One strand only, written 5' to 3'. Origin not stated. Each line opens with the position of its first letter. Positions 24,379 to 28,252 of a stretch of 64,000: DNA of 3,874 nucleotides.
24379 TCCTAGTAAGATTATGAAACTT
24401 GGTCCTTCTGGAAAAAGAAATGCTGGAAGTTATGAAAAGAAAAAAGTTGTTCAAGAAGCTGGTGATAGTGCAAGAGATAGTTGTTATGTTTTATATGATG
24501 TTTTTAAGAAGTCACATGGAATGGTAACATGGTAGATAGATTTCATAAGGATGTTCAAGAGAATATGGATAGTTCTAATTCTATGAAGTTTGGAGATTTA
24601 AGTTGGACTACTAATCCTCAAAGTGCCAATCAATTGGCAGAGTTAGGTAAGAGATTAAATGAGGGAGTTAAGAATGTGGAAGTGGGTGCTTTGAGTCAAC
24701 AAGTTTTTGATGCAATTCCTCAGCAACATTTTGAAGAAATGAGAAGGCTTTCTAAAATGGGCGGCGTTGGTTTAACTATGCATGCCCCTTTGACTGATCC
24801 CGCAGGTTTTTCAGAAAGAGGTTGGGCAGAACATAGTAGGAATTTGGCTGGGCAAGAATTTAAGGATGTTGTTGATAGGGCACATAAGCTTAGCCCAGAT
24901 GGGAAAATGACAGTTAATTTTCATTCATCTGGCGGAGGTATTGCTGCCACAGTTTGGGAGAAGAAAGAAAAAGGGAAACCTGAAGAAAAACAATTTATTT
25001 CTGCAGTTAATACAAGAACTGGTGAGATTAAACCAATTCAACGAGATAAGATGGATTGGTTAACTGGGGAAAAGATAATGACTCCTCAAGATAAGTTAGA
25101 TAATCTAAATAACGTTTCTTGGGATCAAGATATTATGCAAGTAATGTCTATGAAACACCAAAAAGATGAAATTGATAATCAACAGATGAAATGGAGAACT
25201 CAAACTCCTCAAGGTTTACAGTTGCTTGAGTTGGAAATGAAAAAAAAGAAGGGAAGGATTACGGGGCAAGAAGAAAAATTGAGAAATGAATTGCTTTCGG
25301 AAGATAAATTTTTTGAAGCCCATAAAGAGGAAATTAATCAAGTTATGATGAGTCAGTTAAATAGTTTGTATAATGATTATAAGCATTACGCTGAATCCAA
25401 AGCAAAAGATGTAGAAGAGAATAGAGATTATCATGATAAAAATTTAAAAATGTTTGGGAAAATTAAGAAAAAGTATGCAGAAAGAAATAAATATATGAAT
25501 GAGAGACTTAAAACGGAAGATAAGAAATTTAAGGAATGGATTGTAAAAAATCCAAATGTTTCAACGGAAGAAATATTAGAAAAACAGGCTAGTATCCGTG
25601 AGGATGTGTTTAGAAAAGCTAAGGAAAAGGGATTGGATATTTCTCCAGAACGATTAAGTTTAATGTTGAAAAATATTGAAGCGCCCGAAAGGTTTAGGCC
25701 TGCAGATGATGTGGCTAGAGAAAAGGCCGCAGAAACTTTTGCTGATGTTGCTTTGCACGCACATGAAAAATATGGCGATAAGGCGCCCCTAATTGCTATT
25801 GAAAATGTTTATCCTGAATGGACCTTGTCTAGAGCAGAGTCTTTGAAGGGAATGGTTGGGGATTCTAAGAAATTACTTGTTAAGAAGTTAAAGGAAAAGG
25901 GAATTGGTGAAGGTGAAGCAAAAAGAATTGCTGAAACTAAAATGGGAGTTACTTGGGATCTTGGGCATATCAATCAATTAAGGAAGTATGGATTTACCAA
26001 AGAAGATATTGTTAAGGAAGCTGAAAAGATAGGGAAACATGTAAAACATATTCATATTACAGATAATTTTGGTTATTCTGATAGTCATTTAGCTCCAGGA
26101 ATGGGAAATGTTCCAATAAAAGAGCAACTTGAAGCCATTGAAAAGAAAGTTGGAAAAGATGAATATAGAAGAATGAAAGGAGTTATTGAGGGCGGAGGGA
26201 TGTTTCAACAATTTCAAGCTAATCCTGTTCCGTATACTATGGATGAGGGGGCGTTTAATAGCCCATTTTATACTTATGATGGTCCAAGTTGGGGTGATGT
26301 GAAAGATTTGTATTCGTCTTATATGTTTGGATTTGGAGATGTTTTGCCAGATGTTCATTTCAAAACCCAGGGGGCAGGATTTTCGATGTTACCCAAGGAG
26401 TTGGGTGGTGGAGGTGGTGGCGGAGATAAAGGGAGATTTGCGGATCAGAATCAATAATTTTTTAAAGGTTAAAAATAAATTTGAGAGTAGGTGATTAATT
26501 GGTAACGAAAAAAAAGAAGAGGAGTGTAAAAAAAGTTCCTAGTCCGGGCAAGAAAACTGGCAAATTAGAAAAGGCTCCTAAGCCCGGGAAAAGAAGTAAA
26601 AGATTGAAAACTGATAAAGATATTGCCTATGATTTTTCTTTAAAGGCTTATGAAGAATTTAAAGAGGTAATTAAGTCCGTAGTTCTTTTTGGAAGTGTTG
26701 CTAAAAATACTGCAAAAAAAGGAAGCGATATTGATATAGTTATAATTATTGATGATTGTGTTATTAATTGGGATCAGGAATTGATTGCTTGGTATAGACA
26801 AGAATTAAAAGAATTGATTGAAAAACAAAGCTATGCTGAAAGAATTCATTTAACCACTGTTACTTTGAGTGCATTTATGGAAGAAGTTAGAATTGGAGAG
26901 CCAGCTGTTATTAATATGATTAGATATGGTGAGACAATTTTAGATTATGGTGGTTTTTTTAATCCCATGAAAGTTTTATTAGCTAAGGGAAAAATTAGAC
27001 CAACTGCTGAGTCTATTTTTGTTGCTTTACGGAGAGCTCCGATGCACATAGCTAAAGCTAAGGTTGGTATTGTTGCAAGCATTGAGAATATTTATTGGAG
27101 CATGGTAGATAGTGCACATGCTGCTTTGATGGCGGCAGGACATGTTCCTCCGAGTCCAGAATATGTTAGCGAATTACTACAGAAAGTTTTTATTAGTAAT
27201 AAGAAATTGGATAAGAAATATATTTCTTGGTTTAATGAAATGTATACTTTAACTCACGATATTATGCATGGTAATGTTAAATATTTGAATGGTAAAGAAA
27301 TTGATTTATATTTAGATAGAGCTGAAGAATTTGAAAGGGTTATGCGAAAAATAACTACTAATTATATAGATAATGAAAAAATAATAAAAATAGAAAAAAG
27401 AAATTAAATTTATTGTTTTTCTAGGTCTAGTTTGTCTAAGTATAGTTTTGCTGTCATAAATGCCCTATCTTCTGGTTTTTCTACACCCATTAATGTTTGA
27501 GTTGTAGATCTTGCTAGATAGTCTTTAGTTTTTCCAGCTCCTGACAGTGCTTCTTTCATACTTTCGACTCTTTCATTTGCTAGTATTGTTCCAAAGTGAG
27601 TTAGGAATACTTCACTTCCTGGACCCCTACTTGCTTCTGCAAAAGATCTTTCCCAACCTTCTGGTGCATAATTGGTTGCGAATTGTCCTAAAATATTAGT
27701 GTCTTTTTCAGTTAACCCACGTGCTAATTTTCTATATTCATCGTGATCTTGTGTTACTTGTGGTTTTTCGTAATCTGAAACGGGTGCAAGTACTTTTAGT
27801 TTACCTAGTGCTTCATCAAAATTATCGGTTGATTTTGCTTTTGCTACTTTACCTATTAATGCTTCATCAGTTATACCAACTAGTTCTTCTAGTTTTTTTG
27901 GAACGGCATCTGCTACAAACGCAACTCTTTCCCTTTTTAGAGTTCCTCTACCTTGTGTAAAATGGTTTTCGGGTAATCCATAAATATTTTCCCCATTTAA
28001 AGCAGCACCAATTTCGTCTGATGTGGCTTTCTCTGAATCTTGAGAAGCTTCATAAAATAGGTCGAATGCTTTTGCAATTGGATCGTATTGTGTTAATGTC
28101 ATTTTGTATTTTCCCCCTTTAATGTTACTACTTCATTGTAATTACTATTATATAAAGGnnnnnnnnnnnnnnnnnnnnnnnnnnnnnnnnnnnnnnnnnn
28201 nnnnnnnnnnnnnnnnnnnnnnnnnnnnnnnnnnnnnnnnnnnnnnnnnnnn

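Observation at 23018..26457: Endonuclease IV-like TIM barrel split by a ~300-aa coiled-coil insertion, start-coupled to a 505-aa unknown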

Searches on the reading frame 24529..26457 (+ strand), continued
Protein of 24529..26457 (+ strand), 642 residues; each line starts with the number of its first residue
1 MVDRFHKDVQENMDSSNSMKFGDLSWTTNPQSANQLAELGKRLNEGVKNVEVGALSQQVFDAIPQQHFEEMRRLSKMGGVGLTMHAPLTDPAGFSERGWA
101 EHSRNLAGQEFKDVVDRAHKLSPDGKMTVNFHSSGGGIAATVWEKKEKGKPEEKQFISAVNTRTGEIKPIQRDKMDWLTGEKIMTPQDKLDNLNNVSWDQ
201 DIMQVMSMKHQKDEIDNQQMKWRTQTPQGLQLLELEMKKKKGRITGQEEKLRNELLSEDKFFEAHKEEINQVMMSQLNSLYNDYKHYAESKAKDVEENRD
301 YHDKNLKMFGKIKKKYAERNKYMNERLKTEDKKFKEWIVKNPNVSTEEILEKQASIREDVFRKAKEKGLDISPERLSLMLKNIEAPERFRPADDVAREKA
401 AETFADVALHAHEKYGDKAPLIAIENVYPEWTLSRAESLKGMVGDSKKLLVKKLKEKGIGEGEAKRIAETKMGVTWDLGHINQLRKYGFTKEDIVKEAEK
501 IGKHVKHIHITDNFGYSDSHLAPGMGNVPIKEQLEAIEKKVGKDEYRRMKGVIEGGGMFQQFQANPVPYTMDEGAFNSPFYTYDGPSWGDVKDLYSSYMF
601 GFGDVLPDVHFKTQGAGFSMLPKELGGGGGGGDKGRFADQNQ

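Call 34: fold_search(model_id=the predicted structure, library=pdb)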
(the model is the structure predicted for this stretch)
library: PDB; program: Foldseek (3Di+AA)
matches with E <= 10: 622; with E <= 0.001: 3
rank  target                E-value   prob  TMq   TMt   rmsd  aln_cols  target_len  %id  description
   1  8xiv                  1.2e-04  1.00  0.31  0.65   6.6       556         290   10  Production of D-psicose (released 2024-12-25)
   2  8xix                  3.3e-04  1.00  0.31  0.64   6.3       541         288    9  KeDt3e within Co (released 2024-12-25)
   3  7x7w_A                3.3e-04  1.00  0.33  0.67   9.0       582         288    8  The X-ray Crystallographic Structure of D-Psicose 3-epimerase from Clostridia bacterium (released 2022-09-07)
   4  7erm_A                1.2e-03  1.00  0.30  0.64   9.3       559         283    9  Crystal structure of D-allulose 3-epimerase from Agrobacterium sp. SUL3 (released 2022-05-11)
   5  4pfh_A                1.5e-03  1.00  0.31  0.62  10.8       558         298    9  Crystal structure of engineered D-tagatose 3-epimerase PcDTE-IDF8 (released 2014-10-22)
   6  4pfh_B                1.5e-03  1.00  0.31  0.63  10.8       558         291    9  Crystal structure of engineered D-tagatose 3-epimerase PcDTE-IDF8 (released 2014-10-22)
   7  3vnl_A                2.3e-03  1.00  0.32  0.65   7.3       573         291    9  Crystal structures of D-Psicose 3-epimerase with D-tagatose from Clostridium cellulolyticum H10 (released 2012-08-01)
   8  3vni_B                2.4e-03  1.00  0.33  0.67   9.3       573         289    9  Crystal structures of D-Psicose 3-epimerase from Clostridium cellulolyticum H10 and its complex with ketohexose sugars (released 2012-08-01)
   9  2ou4_B                2.4e-03  1.00  0.31  0.63   6.9       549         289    9  Crystal structure of D-tagatose 3-epimerase from Pseudomonas cichorii (released 2007-12-25)
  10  3vni_A                3.2e-03  1.00  0.32  0.65   9.6       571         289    9  Crystal structures of D-Psicose 3-epimerase from Clostridium cellulolyticum H10 and its complex with ketohexose sugars (released 2012-08-01)
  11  7dz3_A                3.6e-03  1.00  0.30  0.63  10.2       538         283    9  Crystal structures of D-allulose 3-epimerase with D-fructose from Sinorhizobium fredii (released 2022-08-03)
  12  3vnj_A                3.7e-03  1.00  0.32  0.65   7.5       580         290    9  Crystal structures of D-Psicose 3-epimerase with D-psicose from Clostridium cellulolyticum H10 (released 2012-08-01)
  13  7dz4_A                4.1e-03  1.00  0.30  0.64  10.1       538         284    9  Crystal structures of D-allulose 3-epimerase with D-tagatose from Sinorhizobium fredii (released 2022-08-03)
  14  7ero_C                5.2e-03  1.00  0.31  0.65  10.5       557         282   10  Crystal structure of D-allulose 3-epimerase with D-allulose from Agrobacterium sp. SUL3 (released 2022-05-11)
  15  7dz4_C                5.7e-03  1.00  0.19  0.39   5.4       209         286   12  Crystal structures of D-allulose 3-epimerase with D-tagatose from Sinorhizobium fredii (released 2022-08-03)
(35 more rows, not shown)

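Call 39: search_protein_families(library=pfam, proteins=[L003:7296-7871:+], max_evalue=1)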
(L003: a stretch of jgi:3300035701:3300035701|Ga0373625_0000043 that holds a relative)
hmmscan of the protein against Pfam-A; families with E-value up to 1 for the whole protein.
L003:7296-7871:+ (191 aa): 0 families

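Call 79: search_protein_families(library=pfam, proteins=[P0017, P0021, P0030, P0033, P0036, P0040, P0044, P0045, P0049], max_evalue=0.05)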
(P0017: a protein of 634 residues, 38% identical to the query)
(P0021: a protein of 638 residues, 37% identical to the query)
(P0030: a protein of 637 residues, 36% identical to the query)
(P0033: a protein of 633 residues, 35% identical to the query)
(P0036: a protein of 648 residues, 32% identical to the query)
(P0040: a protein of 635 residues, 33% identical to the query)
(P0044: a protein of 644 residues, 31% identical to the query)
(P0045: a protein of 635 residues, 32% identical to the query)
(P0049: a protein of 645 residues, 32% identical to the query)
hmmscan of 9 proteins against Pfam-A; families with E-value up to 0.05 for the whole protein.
P0017 (634 aa): 2 families
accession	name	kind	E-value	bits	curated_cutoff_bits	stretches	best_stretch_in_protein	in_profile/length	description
PF01261.30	AP_endonuc_2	-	1.5e-11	44.9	31.1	2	456-533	143-218/249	Xylose isomerase-like TIM barrel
PF01525.21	Rota_NS26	-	0.042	14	25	0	397-466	174-242/245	Rotavirus NS26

P0021 (638 aa): 1 family
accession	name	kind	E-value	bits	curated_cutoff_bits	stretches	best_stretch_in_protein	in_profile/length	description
PF01261.30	AP_endonuc_2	-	3.7e-11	43.6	31.1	1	446-539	120-219/249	Xylose isomerase-like TIM barrel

P0030 (637 aa): 1 family
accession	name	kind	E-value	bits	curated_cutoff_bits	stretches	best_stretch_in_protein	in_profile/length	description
PF01261.30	AP_endonuc_2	-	3.8e-11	43.6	31.1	1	462-550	146-228/249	Xylose isomerase-like TIM barrel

P0033 (633 aa): 3 families
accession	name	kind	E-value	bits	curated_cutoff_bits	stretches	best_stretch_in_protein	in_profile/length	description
PF01261.30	AP_endonuc_2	-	5.3e-13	49.7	31.1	1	460-536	146-220/249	Xylose isomerase-like TIM barrel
PF11280.13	DUF3081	-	0.0032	17.6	25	1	265-318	12-65/77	Protein of unknown function (DUF3081)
PF19101.5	DUF5788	-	0.047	13.8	25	0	429-492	57-119/131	Family of unknown function (DUF5788)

P0036 (648 aa): 1 family
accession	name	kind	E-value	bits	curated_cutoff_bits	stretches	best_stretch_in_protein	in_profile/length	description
PF01261.30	AP_endonuc_2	-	4.4e-12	46.7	31.1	1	475-550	147-220/249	Xylose isomerase-like TIM barrel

P0040 (635 aa): 1 family
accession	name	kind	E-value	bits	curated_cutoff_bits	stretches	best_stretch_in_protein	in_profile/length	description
PF01261.30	AP_endonuc_2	-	9.2e-14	52.2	31.1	1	456-549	143-229/249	Xylose isomerase-like TIM barrel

P0044 (644 aa): 3 families
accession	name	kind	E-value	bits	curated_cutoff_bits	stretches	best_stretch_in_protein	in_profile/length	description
PF01261.30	AP_endonuc_2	-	3.1e-11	43.9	31.1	1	473-553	151-229/249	Xylose isomerase-like TIM barrel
PF19101.5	DUF5788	-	0.011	15.8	25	0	438-498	57-117/131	Family of unknown function (DUF5788)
PF01906.23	YbjQ_1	-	0.047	14.8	23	0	438-486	46-89/103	Putative heavy-metal-binding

P0045 (635 aa): 1 family
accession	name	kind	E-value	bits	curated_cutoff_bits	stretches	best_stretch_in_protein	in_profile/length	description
PF01261.30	AP_endonuc_2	-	1.2e-11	45.2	31.1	1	462-538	146-220/249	Xylose isomerase-like TIM barrel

P0049 (645 aa): 2 families
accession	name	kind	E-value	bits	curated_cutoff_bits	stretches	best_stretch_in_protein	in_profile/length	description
PF01261.30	AP_endonuc_2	-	1.8e-12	47.9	31.1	1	445-555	136-230/249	Xylose isomerase-like TIM barrel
PF19101.5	DUF5788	-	0.00036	20.6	25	1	438-500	59-120/131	Family of unknown function (DUF5788)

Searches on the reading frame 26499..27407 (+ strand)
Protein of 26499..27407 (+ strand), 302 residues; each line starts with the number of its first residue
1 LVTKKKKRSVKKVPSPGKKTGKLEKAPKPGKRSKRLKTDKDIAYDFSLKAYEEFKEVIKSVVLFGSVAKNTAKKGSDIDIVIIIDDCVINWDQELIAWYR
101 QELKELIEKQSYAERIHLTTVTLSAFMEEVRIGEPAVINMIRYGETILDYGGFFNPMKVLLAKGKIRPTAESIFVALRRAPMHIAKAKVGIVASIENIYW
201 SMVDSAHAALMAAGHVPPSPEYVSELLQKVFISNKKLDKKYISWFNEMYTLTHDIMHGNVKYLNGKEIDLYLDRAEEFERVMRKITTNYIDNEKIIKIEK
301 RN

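Call 3: search_protein_families(library=pfam, proteins=[window:26499-27407:+], max_evalue=1)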
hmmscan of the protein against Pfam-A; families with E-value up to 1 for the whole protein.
window:26499-27407:+ (302 aa): 5 families
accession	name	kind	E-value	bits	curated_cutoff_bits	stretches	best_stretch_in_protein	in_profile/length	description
PF01909.29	NTP_transf_2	-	3.9e-11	43.6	21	1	54-110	12-71/93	Nucleotidyltransferase domain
PF18765.7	Polbeta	-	4.1e-09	36.9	26.9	1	53-105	8-57/93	Polymerase beta, Nucleotidyltransferase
PF22600.2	MTPAP-like_central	-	0.00045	20.8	27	1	58-142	41-108/139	Poly(A) RNA polymerase, mitochondrial-like, central palm domain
PF18144.7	SMODS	-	0.066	13.9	26.5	1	48-114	35-106/164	Second Messenger Oligonucleotide or Dinucleotide Synthetase domain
PF12633.13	Adenyl_cycl_N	-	0.15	12.5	27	1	43-108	75-142/199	Adenylate cyclase NT domain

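Call 4: search_protein_families(library=ncbifam, proteins=[window:26499-27407:+], max_evalue=1)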
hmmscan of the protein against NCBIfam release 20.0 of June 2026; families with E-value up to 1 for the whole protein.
window:26499-27407:+ (302 aa): 5 families
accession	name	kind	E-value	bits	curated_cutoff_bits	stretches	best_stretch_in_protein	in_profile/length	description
NF047752.1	MntA_antitoxin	equivalog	1.9e-07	30.9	60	1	58-107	7-53/106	type VII toxin-antitoxin system MntA family adenylyltransferase antitoxin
NF012212.1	ANT_9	subfamily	0.00044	19.6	340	1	52-95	15-58/249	aminoglycoside nucleotidyltransferase ANT(9)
NF033061.1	ANT_4p_I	equivalog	0.0025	17.4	350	1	27-87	3-59/253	ANT(4')-I family aminoglycoside nucleotidyltransferase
NF051895.1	anti_phage_HalB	equivalog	0.0036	16.9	190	1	61-86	2-27/211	anti-phage Hailong system nucleotidyltransferase HalB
NF041117.1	CBASS_cyclase_b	equivalog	0.043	13.4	200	1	59-87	36-65/275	CBASS oligonucleotide cyclase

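Call 14: search_protein_families(library=padloc, proteins=[window:26499-27407:+], max_evalue=1)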
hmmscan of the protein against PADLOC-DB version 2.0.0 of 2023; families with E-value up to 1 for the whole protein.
window:26499-27407:+ (302 aa): 14 families
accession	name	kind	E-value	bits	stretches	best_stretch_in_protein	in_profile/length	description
PDLC04903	PDC-S09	-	7.6e-10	37.1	1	41-100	9-67/108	-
PDLC04368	PDC-M05A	-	4.5e-08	31.2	1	50-115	99-164/201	-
PDLC04906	PDC-S09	-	5.3e-07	27.9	1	58-91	24-57/98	-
PDLC04904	PDC-S09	-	3.1e-06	25.3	1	58-88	25-55/104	-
PDLC04372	PDC-M05A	-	1.1e-05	23.7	1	49-89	67-107/167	-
PDLC04902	PDC-S09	-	2.2e-05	22.7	1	58-86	21-49/97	-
PDLC04907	PDC-S09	-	2.2e-05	22.5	1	52-85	23-54/114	-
PDLC04369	PDC-M05A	-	7.6e-05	20.4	1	55-87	100-132/201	-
PDLC04778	PDC-M70A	-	0.00017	19.1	1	51-98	40-87/355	-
PDLC00822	Cyclase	-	0.00034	18.1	1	47-106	34-99/375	oligonucleotide-cyclase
PDLC04905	PDC-S09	-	0.00046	18.5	1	58-109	21-72/101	-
PDLC00794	Cyclase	-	0.0016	15.8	1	47-99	33-86/297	oligonucleotide-cyclase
PDLC00769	Cyclase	-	0.0026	15.2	1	49-110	34-95/261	oligonucleotide-cyclase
PDLC00788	Cyclase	-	0.0082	13.7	1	24-117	9-102/297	oligonucleotide-cyclase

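Call 73: search_solved_structures(query=window:26499-27407:+, max_evalue=0.1)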
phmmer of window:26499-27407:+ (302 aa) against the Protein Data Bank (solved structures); distinct sequences matched with E-value up to 0.1: 0.

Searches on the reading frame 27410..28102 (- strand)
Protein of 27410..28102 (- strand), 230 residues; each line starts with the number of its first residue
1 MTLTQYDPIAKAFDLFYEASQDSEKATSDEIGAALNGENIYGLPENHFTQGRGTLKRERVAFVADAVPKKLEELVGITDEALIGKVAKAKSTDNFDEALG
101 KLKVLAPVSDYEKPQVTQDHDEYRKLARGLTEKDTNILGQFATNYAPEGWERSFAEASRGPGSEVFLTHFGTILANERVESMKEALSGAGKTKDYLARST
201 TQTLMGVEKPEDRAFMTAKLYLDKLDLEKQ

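Call 3: search_protein_families(library=pfam, proteins=[window:27410-28102:-], max_evalue=1)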
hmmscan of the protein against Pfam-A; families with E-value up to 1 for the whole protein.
window:27410-28102:- (230 aa): 0 families

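Call 4: search_protein_families(library=ncbifam, proteins=[window:27410-28102:-], max_evalue=1)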
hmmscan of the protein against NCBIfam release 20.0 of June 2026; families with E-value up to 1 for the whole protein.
window:27410-28102:- (230 aa): 0 families

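Call 13: search_protein_families(library=phrogs, proteins=[window:27410-28102:-], max_evalue=1)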
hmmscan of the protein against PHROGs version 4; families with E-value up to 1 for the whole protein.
window:27410-28102:- (230 aa): 3 families
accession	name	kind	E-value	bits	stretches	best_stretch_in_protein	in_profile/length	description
phrog_8064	-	DNA, RNA and nucleotide metabolism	0.03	14.1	1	79-206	229-340/446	replication initiation protein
phrog_24300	-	unknown function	0.23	12.5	1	75-99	17-41/57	-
phrog_38461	-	unknown function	0.35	11.9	1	57-75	35-53/55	-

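Call 14: search_protein_families(library=padloc, proteins=[window:27410-28102:-], max_evalue=1)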
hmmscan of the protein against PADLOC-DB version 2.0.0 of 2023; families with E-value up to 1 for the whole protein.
window:27410-28102:- (230 aa): 0 families

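Call 74: search_solved_structures(query=window:27410-28102:-, max_evalue=1)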
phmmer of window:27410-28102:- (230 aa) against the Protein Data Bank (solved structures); distinct sequences matched with E-value up to 1: 0.
